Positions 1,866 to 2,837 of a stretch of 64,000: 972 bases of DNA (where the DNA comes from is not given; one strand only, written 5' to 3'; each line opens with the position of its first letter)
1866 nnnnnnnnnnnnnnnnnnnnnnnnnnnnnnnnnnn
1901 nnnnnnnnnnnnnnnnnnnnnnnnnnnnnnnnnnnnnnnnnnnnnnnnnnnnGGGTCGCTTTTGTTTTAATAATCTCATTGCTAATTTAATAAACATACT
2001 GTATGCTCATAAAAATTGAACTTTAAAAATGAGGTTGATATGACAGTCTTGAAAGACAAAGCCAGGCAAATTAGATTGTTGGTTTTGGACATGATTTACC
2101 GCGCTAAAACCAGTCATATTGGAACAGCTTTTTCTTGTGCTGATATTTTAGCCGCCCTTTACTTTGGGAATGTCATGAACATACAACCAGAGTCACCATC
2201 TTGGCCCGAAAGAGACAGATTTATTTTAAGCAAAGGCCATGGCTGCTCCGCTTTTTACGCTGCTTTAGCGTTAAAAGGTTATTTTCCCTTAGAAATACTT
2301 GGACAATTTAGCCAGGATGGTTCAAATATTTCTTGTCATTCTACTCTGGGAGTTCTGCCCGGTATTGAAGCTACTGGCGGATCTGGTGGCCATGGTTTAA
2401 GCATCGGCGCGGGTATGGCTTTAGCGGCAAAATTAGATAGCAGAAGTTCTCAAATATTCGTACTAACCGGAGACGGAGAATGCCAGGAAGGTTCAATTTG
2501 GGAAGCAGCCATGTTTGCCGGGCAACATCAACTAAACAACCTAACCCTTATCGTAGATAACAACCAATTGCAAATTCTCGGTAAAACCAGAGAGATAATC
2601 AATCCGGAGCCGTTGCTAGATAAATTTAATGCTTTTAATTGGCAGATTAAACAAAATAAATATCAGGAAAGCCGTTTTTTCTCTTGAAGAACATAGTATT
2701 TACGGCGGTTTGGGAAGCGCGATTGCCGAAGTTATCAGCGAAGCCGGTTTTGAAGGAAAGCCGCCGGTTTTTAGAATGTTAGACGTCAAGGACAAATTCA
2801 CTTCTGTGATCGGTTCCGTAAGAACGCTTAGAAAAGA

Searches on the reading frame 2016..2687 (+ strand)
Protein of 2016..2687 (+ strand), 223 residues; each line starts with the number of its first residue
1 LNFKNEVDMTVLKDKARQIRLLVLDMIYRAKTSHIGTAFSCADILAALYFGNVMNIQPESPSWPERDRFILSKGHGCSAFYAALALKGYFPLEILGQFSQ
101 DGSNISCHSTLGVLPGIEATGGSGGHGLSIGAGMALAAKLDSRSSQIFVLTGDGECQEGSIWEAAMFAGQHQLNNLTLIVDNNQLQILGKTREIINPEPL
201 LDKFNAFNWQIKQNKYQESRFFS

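Call 32: search_protein_families(library=pfam, proteins=[window:2016-2687:+], max_evalue=0.00001)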
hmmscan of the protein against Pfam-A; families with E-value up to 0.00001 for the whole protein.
window:2016-2687:+ (223 aa): 4 families
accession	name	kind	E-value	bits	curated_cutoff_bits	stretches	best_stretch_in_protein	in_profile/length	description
PF00456.26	Transketolase_N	-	8.5e-42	143.7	22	1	14-216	4-215/334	Transketolase, thiamine diphosphate binding domain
PF00676.26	E1_dh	-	4e-07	29.7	22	1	120-185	97-163/300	Dehydrogenase E1 component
PF02775.26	TPP_enzyme_C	-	6.2e-06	26.5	21.9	0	120-191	24-91/151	Thiamine pyrophosphate enzyme, C-terminal TPP binding domain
PF13292.11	DXP_synthase_N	-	7e-06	25.9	21.2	0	125-187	114-175/274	1-deoxy-D-xylulose-5-phosphate synthase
